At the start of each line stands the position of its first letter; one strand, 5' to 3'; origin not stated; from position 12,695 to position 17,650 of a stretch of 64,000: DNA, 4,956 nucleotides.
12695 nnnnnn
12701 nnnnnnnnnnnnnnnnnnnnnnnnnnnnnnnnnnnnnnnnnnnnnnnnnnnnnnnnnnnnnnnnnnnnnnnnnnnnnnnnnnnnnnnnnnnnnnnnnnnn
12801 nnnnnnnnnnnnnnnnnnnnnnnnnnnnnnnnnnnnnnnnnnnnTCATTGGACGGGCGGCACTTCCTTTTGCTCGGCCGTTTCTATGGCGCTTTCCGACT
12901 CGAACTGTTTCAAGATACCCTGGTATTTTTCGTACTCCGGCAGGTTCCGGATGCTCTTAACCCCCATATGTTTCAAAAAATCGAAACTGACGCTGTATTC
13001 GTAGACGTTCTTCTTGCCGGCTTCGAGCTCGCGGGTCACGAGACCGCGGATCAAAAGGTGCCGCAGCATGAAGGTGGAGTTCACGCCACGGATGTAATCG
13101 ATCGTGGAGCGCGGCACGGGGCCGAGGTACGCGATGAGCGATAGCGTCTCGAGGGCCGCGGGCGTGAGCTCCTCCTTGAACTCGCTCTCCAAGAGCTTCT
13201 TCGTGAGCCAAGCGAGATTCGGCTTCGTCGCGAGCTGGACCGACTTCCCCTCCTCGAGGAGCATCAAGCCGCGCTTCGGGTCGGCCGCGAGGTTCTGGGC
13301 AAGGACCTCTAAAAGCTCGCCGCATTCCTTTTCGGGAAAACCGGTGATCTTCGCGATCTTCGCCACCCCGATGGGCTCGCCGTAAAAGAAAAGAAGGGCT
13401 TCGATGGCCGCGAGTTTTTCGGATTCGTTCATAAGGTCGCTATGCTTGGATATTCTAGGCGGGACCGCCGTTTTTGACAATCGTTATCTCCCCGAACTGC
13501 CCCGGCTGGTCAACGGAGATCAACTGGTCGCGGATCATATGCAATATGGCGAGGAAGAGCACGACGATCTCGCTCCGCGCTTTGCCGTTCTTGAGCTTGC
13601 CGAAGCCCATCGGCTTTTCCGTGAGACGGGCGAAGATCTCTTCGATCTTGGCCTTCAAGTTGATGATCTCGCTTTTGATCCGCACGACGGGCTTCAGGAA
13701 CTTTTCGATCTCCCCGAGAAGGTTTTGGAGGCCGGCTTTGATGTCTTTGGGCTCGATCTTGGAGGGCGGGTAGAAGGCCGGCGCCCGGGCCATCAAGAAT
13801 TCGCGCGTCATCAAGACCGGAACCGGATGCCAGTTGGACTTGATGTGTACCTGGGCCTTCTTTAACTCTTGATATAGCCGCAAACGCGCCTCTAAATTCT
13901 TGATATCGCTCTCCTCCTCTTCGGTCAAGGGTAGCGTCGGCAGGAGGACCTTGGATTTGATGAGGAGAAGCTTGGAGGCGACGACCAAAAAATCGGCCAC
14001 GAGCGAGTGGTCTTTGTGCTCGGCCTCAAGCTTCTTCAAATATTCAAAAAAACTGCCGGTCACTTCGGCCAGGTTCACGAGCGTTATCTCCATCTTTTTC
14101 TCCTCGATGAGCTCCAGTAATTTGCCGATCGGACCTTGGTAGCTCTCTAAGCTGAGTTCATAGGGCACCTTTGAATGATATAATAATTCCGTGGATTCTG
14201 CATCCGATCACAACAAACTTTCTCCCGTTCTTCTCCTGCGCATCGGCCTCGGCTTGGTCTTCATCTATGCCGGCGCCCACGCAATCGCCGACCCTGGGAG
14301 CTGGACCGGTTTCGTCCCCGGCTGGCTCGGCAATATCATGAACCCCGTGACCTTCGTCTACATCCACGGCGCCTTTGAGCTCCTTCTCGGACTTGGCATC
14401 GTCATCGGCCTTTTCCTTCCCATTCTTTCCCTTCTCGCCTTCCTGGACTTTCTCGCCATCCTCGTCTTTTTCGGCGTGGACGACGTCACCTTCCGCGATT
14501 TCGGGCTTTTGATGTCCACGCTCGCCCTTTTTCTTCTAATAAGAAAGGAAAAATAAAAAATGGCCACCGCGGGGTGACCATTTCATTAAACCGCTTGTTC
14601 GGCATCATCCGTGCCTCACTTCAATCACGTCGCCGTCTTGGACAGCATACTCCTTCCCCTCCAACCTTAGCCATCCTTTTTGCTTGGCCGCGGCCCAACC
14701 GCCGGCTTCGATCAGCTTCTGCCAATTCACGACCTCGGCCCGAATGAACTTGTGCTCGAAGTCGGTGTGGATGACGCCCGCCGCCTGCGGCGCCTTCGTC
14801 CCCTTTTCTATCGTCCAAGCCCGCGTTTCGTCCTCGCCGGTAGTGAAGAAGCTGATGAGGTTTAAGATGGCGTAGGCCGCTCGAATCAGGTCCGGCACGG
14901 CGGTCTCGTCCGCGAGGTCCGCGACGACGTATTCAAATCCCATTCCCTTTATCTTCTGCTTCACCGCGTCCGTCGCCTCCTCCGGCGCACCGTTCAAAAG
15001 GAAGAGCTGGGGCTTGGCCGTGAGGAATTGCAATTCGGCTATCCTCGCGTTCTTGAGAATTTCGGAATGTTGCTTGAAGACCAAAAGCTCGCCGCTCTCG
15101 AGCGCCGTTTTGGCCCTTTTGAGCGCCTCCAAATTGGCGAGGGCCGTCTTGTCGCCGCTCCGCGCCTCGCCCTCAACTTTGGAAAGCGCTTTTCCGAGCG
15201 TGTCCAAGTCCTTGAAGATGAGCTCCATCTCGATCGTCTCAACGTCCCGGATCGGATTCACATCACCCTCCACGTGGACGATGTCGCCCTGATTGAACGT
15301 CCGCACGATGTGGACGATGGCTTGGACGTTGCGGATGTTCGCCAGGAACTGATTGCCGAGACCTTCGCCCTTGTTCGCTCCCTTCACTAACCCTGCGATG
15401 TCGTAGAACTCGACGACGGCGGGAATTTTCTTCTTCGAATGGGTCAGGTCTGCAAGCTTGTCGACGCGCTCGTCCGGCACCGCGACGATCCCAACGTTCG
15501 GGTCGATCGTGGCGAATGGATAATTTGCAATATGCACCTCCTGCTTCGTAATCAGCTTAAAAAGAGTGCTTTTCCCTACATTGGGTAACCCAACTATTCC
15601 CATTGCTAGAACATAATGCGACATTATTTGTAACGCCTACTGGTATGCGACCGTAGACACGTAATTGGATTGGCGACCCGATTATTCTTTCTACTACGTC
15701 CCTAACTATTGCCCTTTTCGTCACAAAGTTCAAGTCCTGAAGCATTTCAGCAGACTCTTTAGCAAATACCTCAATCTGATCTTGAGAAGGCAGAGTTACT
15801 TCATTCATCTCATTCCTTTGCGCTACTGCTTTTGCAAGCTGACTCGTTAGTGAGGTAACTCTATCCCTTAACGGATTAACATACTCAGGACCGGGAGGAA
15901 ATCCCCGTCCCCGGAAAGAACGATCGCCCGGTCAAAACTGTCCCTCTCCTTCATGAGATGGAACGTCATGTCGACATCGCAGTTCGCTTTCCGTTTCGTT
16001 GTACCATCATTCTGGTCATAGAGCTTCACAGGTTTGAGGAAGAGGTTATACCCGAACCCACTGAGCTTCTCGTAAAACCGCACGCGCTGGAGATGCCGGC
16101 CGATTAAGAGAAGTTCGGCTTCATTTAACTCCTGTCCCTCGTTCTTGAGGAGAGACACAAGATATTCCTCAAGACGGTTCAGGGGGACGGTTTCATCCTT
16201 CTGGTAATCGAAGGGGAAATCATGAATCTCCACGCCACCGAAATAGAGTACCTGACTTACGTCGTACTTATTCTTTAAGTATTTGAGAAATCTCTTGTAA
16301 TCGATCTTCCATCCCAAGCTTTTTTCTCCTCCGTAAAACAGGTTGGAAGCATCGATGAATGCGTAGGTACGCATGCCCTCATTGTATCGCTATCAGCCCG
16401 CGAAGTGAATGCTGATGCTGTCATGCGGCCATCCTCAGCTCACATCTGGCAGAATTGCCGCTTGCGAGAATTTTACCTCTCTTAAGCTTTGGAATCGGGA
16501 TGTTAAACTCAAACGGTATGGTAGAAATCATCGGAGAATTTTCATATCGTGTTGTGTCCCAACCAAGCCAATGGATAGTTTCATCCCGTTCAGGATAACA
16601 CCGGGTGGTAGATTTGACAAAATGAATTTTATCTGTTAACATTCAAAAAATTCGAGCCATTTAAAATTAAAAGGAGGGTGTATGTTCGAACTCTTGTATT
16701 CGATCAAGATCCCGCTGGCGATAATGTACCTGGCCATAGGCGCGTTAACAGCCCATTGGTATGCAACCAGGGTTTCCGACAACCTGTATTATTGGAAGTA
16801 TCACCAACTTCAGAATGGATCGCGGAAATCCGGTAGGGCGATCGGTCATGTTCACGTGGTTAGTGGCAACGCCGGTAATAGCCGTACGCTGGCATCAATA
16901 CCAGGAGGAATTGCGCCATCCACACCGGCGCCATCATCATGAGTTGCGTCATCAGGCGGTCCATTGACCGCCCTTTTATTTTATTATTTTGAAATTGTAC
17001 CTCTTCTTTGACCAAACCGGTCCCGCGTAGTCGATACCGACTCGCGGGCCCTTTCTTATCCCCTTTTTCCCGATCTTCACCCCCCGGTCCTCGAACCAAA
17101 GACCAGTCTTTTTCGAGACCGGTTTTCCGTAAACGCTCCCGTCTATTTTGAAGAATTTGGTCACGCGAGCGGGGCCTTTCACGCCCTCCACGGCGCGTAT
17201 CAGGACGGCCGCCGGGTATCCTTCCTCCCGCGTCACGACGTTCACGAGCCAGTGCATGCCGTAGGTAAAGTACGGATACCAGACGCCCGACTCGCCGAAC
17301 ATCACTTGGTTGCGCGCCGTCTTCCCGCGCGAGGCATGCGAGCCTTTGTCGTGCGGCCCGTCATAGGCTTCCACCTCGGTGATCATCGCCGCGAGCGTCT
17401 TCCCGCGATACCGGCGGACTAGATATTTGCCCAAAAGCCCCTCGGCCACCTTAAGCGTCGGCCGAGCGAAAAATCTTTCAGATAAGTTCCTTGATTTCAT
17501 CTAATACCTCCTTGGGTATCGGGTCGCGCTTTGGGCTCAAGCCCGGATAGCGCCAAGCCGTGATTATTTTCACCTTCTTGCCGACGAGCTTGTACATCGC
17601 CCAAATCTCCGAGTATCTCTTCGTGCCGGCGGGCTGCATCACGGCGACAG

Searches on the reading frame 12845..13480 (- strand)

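Call 55: search_protein_families(library=pfam, proteins=[window:12845-13480:-], max_evalue=0.0001)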
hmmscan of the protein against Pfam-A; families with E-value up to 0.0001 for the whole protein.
window:12845-13480:- (211 aa): 1 family
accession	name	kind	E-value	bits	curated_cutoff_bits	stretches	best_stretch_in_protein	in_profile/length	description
PF04079.22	SMC_ScpB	-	6.9e-37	126.9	27.4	1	24-182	1-159/160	Segregation and condensation complex subunit ScpB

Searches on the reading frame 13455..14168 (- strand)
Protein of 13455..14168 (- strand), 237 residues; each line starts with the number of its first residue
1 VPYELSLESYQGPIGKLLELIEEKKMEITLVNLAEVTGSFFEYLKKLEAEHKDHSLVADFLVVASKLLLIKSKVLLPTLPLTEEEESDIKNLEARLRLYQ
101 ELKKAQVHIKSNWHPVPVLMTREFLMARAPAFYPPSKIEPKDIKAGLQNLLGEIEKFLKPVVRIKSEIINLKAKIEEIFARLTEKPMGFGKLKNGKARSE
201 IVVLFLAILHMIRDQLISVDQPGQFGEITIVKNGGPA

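Call 55: search_protein_families(library=pfam, proteins=[window:13455-14168:-], max_evalue=0.0001)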
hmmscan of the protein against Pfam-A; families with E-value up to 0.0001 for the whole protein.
window:13455-14168:- (237 aa): 1 family
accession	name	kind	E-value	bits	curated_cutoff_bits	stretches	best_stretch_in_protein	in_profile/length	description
PF02616.19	SMC_ScpA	-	3.9e-15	56.9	24.6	1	20-230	1-229/232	Segregation and condensation protein ScpA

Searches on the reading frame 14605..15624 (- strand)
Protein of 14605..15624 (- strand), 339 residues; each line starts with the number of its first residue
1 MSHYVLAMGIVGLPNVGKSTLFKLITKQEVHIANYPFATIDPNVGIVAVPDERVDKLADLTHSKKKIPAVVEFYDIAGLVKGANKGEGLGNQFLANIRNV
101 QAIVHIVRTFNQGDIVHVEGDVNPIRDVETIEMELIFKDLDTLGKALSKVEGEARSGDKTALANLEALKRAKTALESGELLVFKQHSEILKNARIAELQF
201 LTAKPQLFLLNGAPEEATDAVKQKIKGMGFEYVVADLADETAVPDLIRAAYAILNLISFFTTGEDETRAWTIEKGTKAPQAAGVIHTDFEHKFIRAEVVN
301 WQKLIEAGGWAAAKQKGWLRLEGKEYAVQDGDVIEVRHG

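Call 18: search_protein_families(library=pfam, proteins=[window:14605-15624:-], max_evalue=0.001)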
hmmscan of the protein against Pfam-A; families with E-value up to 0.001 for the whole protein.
window:14605-15624:- (339 aa): 3 families
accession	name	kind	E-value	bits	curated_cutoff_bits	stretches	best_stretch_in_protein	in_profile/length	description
PF06071.19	YchF-GTPase_C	-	4e-37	126.6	27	1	256-337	1-82/84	Protein of unknown function (DUF933)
PF01926.29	MMR_HSR1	-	3.3e-20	72.7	21.9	1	8-118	2-92/113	50S ribosome-binding GTPase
PF02421.24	FeoB_N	-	2.3e-08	34.1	27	1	9-60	4-54/156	Ferrous iron transport protein B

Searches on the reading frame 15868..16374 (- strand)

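Call 18: search_protein_families(library=pfam, proteins=[window:15868-16374:-], max_evalue=0.001)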
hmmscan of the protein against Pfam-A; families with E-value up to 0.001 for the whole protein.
window:15868-16374:- (168 aa): 1 family
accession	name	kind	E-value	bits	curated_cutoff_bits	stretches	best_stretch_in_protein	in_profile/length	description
PF01936.24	NYN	-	3.4e-12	47.5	24.2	1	3-166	2-113/145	NYN domain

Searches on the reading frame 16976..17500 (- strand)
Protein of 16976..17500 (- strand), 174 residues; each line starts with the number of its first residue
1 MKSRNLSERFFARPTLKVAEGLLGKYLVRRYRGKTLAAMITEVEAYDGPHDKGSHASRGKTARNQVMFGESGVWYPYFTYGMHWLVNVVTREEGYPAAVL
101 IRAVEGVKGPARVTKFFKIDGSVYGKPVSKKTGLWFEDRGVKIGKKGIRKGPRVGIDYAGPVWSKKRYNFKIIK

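Call 18: search_protein_families(library=pfam, proteins=[window:16976-17500:-], max_evalue=0.001)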
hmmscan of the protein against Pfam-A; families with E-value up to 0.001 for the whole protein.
window:16976-17500:- (174 aa): 1 family
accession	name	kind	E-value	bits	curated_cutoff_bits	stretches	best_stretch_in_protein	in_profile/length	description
PF02245.21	Pur_DNA_glyco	-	4.4e-48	163.5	27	1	10-166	2-171/181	Methylpurine-DNA glycosylase (MPG)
